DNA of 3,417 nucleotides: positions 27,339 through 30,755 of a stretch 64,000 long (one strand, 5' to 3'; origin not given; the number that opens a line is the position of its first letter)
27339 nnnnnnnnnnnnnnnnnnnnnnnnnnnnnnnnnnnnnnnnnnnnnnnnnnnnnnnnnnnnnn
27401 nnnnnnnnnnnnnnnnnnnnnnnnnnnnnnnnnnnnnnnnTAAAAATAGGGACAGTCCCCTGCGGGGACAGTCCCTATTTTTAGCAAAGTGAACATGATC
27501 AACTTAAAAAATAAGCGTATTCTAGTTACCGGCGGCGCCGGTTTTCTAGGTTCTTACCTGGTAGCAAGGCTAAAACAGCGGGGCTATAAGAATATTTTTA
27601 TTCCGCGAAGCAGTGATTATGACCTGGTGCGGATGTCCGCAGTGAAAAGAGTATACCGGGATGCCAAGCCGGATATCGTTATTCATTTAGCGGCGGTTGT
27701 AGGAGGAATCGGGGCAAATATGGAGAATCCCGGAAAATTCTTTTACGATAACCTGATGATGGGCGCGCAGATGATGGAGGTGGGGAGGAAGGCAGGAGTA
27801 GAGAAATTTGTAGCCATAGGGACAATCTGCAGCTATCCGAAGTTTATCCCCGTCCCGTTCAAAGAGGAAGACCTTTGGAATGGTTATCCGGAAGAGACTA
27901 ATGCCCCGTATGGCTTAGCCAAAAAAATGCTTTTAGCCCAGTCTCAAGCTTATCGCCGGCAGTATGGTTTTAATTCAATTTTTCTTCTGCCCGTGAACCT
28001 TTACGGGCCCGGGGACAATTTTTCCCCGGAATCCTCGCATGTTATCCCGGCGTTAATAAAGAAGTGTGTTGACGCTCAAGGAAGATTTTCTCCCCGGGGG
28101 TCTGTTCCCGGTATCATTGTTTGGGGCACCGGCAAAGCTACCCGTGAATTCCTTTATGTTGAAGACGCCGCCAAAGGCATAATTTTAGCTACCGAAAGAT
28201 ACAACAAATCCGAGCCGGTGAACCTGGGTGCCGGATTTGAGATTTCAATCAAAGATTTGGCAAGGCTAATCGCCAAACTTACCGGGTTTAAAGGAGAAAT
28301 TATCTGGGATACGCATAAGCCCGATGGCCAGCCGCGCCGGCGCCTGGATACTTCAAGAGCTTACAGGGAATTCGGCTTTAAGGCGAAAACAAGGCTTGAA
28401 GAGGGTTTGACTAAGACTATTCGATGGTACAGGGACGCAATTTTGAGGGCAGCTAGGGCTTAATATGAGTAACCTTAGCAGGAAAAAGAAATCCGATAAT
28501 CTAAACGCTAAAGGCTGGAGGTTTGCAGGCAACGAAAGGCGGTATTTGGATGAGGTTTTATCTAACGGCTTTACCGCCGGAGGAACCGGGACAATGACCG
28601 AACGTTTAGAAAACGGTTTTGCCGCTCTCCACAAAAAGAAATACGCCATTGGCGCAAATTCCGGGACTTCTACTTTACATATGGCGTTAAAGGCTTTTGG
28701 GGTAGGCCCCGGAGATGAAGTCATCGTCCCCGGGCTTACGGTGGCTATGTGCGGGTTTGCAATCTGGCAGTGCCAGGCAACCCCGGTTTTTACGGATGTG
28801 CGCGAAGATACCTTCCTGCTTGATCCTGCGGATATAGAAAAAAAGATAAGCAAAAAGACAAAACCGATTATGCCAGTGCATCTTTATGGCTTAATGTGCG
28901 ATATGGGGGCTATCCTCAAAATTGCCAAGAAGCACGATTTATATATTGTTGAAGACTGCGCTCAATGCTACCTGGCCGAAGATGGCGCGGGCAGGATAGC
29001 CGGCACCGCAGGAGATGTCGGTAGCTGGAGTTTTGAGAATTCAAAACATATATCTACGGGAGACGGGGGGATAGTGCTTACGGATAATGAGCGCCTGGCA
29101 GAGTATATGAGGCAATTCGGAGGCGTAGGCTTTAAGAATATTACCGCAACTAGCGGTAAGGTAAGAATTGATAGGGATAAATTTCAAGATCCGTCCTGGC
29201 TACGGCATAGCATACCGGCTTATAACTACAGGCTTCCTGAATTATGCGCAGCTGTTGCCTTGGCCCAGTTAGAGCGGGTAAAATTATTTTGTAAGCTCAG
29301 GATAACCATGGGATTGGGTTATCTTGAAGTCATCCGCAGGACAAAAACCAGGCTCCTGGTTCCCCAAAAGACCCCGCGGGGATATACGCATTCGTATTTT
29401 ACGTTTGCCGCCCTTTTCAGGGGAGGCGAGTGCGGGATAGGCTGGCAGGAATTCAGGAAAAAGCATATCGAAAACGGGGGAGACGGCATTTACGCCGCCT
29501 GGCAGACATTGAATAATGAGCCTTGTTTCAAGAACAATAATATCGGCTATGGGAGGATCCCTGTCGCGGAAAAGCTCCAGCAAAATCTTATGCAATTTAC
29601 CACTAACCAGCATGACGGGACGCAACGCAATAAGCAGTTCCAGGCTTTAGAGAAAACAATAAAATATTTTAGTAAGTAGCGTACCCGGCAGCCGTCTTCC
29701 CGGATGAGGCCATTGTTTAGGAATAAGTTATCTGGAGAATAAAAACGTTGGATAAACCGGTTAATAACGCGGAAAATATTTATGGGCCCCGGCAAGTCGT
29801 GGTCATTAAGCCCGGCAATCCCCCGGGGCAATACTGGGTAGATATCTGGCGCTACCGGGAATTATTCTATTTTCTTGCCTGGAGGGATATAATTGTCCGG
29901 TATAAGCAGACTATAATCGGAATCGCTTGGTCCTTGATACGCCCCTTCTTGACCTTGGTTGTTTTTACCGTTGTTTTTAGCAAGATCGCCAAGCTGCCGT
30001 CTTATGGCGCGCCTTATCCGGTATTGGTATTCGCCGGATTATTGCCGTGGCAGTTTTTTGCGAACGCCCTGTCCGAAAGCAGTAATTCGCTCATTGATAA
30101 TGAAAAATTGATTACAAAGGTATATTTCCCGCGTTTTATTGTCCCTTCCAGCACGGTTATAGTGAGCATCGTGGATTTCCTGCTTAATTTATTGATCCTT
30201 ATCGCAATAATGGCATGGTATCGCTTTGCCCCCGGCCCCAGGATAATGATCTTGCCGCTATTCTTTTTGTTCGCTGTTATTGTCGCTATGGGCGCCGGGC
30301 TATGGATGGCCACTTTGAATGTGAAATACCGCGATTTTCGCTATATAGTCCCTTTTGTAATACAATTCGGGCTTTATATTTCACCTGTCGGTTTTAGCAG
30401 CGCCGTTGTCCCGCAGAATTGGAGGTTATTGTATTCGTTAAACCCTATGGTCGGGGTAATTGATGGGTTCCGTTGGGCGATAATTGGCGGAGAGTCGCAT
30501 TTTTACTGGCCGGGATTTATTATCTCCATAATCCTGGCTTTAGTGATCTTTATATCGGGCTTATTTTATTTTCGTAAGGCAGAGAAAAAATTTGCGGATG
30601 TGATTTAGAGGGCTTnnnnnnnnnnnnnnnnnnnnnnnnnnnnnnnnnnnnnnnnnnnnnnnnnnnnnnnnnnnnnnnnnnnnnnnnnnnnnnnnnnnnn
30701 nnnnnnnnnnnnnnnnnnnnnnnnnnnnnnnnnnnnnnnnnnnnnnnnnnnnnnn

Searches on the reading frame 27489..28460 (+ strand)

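Call 38: search_protein_families(library=pfam, proteins=[window:27489-28460:+], max_evalue=0.00001)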
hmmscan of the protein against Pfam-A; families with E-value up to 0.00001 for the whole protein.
window:27489-28460:+ (324 aa): 4 families
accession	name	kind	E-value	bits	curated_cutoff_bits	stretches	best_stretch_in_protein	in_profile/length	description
PF01370.27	Epimerase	-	1e-57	195.8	20.9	1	11-247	1-240/240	NAD dependent epimerase/dehydratase family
PF16363.11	GDP_Man_Dehyd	-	8.2e-27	95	27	1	44-310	59-332/332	GDP-mannose 4,6 dehydratase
PF02719.21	Polysacc_synt_2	-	3.1e-09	36.9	20.2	0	48-112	65-128/293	Polysaccharide biosynthesis protein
PF04321.23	RmlD_sub_bind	-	7.4e-09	35.5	27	1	10-69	2-60/287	RmlD substrate binding domain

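Call 66: search_protein_families(library=ncbifam, proteins=[window:27489-28460:+], max_evalue=0.00001)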
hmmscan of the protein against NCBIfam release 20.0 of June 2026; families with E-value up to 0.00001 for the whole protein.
window:27489-28460:+ (324 aa): 17 families
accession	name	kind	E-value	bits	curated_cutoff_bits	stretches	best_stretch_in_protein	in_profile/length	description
NF047922.1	GDPFucSynFcl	equivalog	7.8e-88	294.9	500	1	7-317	1-304/308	GDP-L-fucose synthase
TIGR01181.1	dTDP_gluc_dehyt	equivalog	1.1e-27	97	365.1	1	45-316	58-313/321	dTDP-glucose 4,6-dehydratase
TIGR01179.1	galE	equivalog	1e-24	87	262.3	1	10-315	1-326/332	UDP-glucose 4-epimerase GalE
TIGR04180.1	EDH_00030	hypoth_equivalog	3.3e-22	78.9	475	1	49-277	61-268/297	NAD-dependent 4,6-dehydratase LegB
NF007490.0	PRK10084.1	subfamily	7.6e-19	67.9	649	1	138-316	164-336/361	dTDP-glucose 4,6-dehydratase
NF007582.0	PRK10217.1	equivalog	7.1e-16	58.2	698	1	45-315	59-332/355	dTDP-glucose 4,6-dehydratase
NF007956.0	PRK10675.1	subfamily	2.2e-13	50.1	394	1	47-314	60-329/338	UDP-glucose 4-epimerase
TIGR02197.1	heptose_epim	equivalog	1e-12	47.9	274.6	1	11-315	1-314/316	ADP-glyceromanno-heptose 6-epimerase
TIGR02622.1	CDP_4_6_dhtase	equivalog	1.3e-12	47.6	278.45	1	45-320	62-336/352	CDP-glucose 4,6-dehydratase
NF042422.1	oxyalk_red_OleD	equivalog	8.2e-12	45.1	580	1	10-194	2-185/329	2-alkyl-3-oxoalkanoate reductase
NF011728.1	PRK15181.1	equivalog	1.5e-09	37.4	760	1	61-316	91-339/348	Vi polysaccharide biosynthesis UDP-N-acetylglucosaminuronic acid C-4 epimerase TviC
TIGR01214.1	rmlD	equivalog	1.4e-08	34.2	224.05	1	10-72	1-62/285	dTDP-4-dehydrorhamnose reductase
TIGR03466.1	HpnA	hypoth_equivalog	9.4e-08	31.3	367.65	0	10-108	2-109/327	hopanoid-associated sugar epimerase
NF043036.1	ErythonDh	equivalog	2.3e-06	27.1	325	0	10-33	2-25/321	D-erythronate dehydrogenase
TIGR01777.1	yfcH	hypoth_equivalog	2.4e-06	27.3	207.35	0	11-68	1-65/292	TIGR01777 family oxidoreductase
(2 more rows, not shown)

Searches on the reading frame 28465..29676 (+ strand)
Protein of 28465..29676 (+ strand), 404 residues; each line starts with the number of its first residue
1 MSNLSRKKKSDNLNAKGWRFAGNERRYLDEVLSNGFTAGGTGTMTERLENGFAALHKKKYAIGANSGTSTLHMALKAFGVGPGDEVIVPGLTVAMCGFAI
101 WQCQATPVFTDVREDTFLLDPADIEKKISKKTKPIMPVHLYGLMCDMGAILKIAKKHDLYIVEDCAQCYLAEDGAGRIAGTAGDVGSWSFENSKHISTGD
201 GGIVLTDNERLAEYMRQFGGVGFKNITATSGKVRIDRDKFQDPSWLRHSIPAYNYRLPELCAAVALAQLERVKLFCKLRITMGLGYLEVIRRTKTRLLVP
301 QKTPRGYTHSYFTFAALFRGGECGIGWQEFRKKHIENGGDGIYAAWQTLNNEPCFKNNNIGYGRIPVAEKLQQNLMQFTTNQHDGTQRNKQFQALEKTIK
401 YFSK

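Call 38: search_protein_families(library=pfam, proteins=[window:28465-29676:+], max_evalue=0.00001)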
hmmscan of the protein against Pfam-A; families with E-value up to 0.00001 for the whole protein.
window:28465-29676:+ (404 aa): 1 family
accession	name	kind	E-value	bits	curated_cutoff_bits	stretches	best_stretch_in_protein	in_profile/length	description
PF01041.23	DegT_DnrJ_EryC1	-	1.2e-73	248.9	19.8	1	23-377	6-340/360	DegT/DnrJ/EryC1/StrS aminotransferase family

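Call 66: search_protein_families(library=ncbifam, proteins=[window:28465-29676:+], max_evalue=0.00001)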
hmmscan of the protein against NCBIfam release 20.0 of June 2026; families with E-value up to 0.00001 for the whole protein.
window:28465-29676:+ (404 aa): 9 families
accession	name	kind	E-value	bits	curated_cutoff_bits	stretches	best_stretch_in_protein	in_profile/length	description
TIGR04181.1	NHT_00031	hypoth_equivalog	4.9e-54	183.6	420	1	19-376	7-354/359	LegC family aminotransferase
TIGR03588.1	PseC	equivalog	1.7e-48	165.4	423.5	1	41-309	28-295/380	UDP-4-amino-4,6-dideoxy-N-acetyl-beta-L-altrosamine transaminase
NF008658.2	PRK11658.1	equivalog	1.8e-45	155.2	631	1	28-336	20-315/379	UDP-4-amino-4-deoxy-L-arabinose aminotransferase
NF008687.0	PRK11706.1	equivalog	1.3e-44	152.5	375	1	20-315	9-293/375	dTDP-4-amino-4,6-dideoxygalactose transaminase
TIGR02379.1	ECA_wecE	subfamily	7.2e-40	136.9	434.85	1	21-312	10-291/376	dTDP-4-amino-4,6-dideoxy-D-glucose transaminase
NF011936.0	PRK15407.1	equivalog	8.6e-34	117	423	1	41-319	63-355/440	lipopolysaccharide biosynthesis protein RfbH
TIGR04427.1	PLP_DesI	equivalog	7e-29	101.1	650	1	28-226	38-232/390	dTDP-4-dehydro-6-deoxyglucose aminotransferase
NF005817.0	PRK07683.1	equivalog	1.3e-06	27.4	575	1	66-164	97-200/387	aminotransferase A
TIGR01328.1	met_gam_lyase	equivalog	9.9e-06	24.7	549.7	0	11-167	35-183/391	methionine gamma-lyase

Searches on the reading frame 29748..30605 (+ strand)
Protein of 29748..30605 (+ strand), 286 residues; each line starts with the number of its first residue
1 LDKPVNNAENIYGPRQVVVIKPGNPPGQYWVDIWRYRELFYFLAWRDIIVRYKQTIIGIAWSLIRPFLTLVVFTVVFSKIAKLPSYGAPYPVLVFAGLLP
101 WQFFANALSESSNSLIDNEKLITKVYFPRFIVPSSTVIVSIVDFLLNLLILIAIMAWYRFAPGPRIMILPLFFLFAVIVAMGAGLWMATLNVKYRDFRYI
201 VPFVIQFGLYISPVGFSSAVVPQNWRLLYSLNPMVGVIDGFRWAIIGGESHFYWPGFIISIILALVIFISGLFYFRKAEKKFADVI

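Call 38: search_protein_families(library=pfam, proteins=[window:29748-30605:+], max_evalue=0.00001)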
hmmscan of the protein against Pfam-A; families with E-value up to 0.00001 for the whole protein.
window:29748-30605:+ (286 aa): 1 family
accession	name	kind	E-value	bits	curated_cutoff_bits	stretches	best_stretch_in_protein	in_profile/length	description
PF01061.29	ABC2_membrane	-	8.5e-19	68.4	26.9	1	39-245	2-210/211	ABC-2 type transporter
